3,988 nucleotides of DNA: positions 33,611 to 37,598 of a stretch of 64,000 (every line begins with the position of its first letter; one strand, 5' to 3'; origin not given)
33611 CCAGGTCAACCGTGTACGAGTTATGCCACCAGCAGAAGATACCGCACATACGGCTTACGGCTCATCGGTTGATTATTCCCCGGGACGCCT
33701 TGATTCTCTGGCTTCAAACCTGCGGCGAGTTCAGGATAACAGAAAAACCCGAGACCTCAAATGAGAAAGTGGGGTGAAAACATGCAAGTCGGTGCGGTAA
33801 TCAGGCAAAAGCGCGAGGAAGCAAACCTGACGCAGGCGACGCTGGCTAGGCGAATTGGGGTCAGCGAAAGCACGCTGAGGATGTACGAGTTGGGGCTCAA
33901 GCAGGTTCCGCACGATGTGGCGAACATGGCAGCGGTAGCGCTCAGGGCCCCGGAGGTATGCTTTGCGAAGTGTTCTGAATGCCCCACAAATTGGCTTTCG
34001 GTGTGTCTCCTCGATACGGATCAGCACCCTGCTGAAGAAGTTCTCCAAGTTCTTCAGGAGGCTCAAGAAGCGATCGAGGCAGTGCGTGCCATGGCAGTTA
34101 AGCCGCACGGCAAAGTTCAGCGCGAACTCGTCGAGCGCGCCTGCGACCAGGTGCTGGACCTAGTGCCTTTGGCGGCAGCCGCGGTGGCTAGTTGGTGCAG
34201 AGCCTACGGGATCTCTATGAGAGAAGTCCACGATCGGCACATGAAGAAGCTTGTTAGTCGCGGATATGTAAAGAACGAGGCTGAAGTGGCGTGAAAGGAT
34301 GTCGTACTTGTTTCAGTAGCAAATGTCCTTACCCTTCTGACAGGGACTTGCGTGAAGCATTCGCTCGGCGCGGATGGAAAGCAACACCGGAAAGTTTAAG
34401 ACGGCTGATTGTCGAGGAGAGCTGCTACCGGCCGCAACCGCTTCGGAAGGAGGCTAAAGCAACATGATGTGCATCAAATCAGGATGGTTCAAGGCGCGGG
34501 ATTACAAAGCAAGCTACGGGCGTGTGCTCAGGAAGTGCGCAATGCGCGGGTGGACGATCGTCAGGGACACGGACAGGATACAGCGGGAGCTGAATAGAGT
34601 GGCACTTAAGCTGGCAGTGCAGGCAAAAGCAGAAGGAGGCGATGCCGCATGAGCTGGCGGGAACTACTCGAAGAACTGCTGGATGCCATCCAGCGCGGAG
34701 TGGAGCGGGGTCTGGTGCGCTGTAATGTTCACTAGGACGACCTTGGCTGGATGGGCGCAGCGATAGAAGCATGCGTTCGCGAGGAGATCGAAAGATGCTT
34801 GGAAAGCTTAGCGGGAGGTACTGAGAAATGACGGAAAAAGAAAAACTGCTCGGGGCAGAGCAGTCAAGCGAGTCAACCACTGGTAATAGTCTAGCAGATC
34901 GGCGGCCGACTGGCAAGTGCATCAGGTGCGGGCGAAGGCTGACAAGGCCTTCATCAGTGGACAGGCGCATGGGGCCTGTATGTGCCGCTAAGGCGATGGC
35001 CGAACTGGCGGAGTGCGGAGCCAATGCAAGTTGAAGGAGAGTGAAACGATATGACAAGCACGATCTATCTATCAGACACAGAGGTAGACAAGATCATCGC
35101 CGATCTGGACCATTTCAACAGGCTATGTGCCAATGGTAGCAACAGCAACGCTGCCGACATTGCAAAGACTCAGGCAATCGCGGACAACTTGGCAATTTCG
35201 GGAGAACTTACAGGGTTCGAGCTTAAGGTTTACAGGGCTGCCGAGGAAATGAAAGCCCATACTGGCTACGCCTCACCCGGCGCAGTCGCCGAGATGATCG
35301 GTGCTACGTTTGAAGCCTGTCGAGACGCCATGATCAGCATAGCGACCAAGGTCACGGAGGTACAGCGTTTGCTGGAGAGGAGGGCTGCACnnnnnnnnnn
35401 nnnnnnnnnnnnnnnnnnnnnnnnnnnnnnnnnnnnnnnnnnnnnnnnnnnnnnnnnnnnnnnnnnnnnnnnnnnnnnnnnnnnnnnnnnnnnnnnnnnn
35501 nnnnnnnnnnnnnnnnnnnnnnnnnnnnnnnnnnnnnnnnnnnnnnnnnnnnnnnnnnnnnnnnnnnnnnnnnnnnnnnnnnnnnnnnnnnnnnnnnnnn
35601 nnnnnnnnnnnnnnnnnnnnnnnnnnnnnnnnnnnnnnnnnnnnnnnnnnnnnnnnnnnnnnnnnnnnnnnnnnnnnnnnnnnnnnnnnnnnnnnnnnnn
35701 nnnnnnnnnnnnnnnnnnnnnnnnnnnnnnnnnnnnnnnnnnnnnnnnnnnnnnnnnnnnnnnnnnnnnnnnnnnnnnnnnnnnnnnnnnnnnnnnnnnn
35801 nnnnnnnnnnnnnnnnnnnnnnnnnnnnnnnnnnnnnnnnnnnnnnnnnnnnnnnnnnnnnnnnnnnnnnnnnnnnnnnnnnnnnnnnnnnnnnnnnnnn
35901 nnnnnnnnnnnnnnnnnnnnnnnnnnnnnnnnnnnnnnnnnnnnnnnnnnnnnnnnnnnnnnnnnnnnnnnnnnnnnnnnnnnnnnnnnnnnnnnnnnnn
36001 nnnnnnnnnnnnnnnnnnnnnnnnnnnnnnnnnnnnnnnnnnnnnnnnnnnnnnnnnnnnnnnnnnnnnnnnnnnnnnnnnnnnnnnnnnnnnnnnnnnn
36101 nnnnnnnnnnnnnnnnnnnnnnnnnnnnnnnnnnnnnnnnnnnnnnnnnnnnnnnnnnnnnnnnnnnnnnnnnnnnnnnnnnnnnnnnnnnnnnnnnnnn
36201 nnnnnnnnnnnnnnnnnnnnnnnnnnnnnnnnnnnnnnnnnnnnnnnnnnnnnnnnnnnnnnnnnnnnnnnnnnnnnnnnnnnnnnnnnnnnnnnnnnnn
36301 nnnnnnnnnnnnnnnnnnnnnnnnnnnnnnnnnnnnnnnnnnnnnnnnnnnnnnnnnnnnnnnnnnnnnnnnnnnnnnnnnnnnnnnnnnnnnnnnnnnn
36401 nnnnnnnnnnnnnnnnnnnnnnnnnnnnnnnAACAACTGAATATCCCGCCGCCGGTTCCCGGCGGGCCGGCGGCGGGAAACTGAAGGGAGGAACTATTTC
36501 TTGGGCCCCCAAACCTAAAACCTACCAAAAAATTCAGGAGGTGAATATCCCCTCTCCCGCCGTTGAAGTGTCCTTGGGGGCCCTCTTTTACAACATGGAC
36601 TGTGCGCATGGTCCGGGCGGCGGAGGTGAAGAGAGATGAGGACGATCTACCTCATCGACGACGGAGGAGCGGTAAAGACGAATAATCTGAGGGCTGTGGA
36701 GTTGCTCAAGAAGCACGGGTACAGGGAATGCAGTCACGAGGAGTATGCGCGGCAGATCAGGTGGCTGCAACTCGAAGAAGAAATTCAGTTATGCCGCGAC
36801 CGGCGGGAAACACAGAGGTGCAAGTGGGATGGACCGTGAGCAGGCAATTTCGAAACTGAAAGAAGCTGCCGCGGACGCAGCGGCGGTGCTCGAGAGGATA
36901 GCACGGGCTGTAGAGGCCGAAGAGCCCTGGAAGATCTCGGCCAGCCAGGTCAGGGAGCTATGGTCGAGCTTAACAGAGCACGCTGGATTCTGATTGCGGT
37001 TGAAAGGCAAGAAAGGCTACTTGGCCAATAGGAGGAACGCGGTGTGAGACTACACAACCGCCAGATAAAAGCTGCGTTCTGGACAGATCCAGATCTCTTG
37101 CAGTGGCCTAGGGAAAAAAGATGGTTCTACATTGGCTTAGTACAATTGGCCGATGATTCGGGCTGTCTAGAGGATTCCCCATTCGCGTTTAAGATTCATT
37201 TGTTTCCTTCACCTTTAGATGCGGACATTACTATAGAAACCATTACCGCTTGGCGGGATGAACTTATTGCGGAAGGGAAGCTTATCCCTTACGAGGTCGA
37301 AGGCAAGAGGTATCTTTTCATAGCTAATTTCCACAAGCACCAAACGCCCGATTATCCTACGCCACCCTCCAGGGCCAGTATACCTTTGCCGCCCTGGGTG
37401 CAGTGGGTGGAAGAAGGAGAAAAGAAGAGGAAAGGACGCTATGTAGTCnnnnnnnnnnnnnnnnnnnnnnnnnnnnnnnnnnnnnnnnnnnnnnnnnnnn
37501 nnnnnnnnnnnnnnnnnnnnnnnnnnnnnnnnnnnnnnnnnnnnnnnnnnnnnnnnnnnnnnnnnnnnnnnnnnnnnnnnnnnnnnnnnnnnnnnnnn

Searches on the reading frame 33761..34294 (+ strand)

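Call 5: search_protein_families(library=pfam, proteins=[window:33761-34294:+], max_evalue=0.01)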
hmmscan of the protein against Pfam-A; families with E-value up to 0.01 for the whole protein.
window:33761-34294:+ (177 aa): 5 families
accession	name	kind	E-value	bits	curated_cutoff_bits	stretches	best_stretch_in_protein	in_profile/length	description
PF01381.28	HTH_3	-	4.8e-10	39.8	23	1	14-48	1-34/55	Helix-turn-helix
PF13560.12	HTH_31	-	8.2e-10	39.3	27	1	9-64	1-57/64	Helix-turn-helix domain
PF12844.13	HTH_19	-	8.5e-06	26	30.2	1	12-51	2-40/64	Helix-turn-helix domain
PF13412.12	HTH_24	-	6.8e-05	22.8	21.9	0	19-40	14-35/48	Winged helix-turn-helix DNA-binding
PF03819.22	MazG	-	0.0086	16.8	22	0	95-167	8-69/74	MazG nucleotide pyrophosphohydrolase domain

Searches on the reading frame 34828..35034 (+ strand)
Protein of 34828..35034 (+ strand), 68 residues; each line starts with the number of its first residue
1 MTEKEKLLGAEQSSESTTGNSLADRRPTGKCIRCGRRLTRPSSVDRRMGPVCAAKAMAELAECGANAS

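Call 39: search_protein_families(library=pfam, proteins=[window:34828-35034:+], max_evalue=0.001)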
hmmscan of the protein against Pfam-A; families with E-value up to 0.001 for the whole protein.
window:34828-35034:+ (68 aa): 1 family
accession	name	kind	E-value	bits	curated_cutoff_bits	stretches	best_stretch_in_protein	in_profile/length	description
PF19474.4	DUF6011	-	6.3e-11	42.1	26.6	1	23-55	3-35/37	Family of unknown function (DUF6011)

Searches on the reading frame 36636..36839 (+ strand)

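Call 6: search_protein_families(library=phrogs, proteins=[window:36636-36839:+], max_evalue=0.01)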
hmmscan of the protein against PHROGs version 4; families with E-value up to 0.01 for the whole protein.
window:36636-36839:+ (67 aa): 1 family
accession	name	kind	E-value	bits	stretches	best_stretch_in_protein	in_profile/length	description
phrog_14232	-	unknown function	0.0084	16.6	1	14-56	48-90/264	-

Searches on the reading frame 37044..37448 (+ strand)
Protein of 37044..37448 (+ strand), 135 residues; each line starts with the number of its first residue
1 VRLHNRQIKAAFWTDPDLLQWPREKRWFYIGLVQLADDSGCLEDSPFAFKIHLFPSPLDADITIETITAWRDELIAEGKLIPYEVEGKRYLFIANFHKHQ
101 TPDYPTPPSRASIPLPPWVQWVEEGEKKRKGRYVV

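Call 54: search_dna_similar(query=window:37044-37448:+, collection=plasmids, mode=protein, max_rows=30, max_evalue=0.00001)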
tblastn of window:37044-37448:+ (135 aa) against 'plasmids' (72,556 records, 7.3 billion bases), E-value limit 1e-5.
Records with a match: 12; places in all: 12; records where one place covers at least 80% of the query: 7.
Best place of each record, by identity: <60% 12.
By first word of the organism name: Acinetobacter 5; Klebsiella 3; Enterobacter 1; Rhodococcus 1; Legionella 1; Proteus 1.
By predicted mobility (MOB-suite, as given by PLSDB): non-mobilizable 9; mobilizable 3.
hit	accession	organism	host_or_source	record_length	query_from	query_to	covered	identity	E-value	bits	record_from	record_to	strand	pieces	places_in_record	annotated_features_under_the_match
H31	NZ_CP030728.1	Klebsiella pneumoniae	Homo sapiens,feces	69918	6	130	93%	38.1%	3e-15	78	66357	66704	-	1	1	DnaT-like ssDNA-binding domain-containing protein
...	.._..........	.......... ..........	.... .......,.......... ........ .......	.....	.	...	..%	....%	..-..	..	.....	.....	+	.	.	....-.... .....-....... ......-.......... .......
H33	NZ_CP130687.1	Klebsiella pneumoniae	Homo sapiens,feces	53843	6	130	93%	36.5%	8e-14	74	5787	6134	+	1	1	DnaT-like ssDNA-binding domain-containing protein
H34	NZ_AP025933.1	Enterobacter hormaechei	Homo sapiens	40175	6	116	82%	35.7%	1e-9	62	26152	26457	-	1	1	hypothetical protein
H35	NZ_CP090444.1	Rhodococcus sp. DMF-1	pure culture,surface marine water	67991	6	115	81%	34.2%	8e-7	54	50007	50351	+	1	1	hypothetical protein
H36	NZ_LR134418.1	Legionella adelaidensis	environmental,Cooling tower water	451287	6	131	93%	28.6%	2e-6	52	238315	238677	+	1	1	hypothetical protein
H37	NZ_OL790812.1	Proteus mirabilis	-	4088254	6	118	84%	31.6%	6e-7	54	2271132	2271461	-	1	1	none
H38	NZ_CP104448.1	Acinetobacter baumannii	Homo sapiens,sputum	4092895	5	102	73%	34.3%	2e-8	58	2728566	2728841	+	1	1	none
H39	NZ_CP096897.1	Acinetobacter baumannii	Homo sapiens,respiratory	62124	5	102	73%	34.3%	2e-8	58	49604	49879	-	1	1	hypothetical protein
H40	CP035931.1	Acinetobacter baumannii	Homo sapiens,blood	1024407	5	102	73%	34.3%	2e-8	58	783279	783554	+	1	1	none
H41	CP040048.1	Acinetobacter baumannii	Homo sapiens,blood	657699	5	102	73%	34.3%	3e-8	57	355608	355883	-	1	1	hypothetical protein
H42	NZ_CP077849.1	Acinetobacter baumannii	Homo sapiens,Rectal swab_P28_BU14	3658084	5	102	73%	34.3%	3e-8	57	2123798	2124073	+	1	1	none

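Call 55: search_protein_families(library=pfam, proteins=[window:37044-37448:+], max_evalue=10)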
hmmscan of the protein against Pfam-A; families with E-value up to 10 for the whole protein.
window:37044-37448:+ (135 aa): 0 families

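Call 67: search_protein_representatives(protein=window:37044-37448:+)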
Query: 135 residues. Proteins with E-value up to 0.001 (for the whole library): 10293; up to 1e-10: 714; up to 1e-30: 188. The best 150 are listed.
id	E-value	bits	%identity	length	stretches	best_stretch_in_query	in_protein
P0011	2.3e-72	258.2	83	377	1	1-135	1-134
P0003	1.6e-65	235.9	74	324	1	1-135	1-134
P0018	4.5e-64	231.3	74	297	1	1-128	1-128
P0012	2.3e-63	229.0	75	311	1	1-133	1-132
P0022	5.5e-62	224.5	71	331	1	1-135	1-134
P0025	6.6e-60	217.7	67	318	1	1-132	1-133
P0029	3.6e-57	208.8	67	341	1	1-135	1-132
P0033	3.2e-56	205.8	69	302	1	1-135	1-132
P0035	2.0e-55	203.2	65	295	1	1-135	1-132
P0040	3.8e-55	202.3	67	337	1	1-135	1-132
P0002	8.3e-55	201.2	68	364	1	1-135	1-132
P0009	3.1e-54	199.3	67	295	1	1-135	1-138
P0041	9.7e-54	197.7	66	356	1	1-135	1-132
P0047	3.4e-53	196.0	67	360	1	1-135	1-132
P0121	1.3e-52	194.1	65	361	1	1-135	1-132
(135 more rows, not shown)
